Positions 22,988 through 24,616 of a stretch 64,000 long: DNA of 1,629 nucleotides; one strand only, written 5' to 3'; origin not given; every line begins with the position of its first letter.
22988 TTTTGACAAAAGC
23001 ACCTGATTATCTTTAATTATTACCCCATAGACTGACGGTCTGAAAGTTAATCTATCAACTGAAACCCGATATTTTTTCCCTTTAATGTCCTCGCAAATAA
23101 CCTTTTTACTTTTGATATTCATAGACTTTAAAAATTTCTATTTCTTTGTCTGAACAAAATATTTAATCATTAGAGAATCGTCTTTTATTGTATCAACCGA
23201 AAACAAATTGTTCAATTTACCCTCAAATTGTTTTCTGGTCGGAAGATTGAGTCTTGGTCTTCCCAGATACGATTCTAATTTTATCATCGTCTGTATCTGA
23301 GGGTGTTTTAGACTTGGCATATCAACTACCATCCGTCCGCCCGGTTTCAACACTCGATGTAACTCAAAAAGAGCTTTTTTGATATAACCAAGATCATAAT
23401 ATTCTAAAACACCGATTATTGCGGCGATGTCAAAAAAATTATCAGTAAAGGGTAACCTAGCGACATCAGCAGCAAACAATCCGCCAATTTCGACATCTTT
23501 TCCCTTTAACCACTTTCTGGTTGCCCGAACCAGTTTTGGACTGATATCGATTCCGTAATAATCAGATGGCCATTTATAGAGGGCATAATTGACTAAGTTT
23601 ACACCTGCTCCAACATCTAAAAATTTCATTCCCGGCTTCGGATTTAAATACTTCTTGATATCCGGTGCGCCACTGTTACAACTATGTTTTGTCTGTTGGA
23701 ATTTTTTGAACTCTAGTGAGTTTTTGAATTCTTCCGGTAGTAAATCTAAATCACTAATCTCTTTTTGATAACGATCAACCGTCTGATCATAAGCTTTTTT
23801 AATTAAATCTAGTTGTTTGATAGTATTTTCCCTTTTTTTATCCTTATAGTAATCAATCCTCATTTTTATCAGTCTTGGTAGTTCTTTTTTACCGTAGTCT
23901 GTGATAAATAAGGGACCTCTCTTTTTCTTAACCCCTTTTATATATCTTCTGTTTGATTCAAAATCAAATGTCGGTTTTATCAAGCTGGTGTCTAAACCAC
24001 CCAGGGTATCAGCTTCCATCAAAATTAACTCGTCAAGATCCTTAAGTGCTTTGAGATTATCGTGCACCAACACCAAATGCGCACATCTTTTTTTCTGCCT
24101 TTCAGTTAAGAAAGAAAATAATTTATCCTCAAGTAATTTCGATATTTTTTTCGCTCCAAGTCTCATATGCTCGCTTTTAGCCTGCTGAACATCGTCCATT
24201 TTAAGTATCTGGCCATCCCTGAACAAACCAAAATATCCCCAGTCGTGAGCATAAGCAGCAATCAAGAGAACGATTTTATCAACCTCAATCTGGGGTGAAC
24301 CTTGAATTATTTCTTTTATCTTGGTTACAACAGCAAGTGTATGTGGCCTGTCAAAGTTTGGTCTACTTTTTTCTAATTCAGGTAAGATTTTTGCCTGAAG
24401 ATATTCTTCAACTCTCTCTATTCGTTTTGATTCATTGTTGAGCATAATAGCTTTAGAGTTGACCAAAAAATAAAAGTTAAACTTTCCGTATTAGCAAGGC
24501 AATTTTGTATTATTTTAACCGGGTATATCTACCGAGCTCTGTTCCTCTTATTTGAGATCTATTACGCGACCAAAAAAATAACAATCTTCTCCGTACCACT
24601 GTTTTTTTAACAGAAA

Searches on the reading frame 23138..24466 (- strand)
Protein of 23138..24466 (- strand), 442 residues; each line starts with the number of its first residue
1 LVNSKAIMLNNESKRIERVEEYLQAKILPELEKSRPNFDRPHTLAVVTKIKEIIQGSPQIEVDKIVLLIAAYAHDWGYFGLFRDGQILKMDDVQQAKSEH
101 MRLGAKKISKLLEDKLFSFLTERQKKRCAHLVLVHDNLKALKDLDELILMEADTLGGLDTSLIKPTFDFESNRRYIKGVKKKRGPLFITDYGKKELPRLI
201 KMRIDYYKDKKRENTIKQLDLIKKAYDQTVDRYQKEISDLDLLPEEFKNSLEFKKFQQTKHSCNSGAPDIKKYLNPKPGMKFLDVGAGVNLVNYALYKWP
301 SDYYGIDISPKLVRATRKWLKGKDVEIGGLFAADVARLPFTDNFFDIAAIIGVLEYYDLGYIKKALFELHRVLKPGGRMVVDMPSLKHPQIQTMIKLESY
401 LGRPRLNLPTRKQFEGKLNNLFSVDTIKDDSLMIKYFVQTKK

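Call 83: search_protein_families(library=pfam, proteins=[window:23138-24466:-], max_evalue=0.001)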
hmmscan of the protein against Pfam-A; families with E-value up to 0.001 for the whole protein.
window:23138-24466:- (442 aa): 7 families
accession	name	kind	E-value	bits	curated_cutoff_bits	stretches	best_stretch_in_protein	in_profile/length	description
PF08241.18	Methyltransf_11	-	1.3e-16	61.4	21.2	1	283-381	1-95/95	Methyltransferase domain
PF13649.12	Methyltransf_25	-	1.8e-13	51.4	27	1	283-377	2-97/97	Methyltransferase domain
PF13847.12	Methyltransf_31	-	3.9e-12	46.5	27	1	277-401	2-129/145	Methyltransferase domain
PF01209.24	Ubie_methyltran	-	1.3e-08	34.9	20.1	1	270-381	39-151/233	ubiE/COQ5 methyltransferase family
PF08242.18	Methyltransf_12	-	2.2e-08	35.1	30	1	283-378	1-97/98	Methyltransferase domain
PF13489.12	Methyltransf_23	-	1.2e-07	32.1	27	1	276-394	20-128/164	Methyltransferase domain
PF01966.28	HD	-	1e-05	26.3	22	1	42-155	4-113/116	HD domain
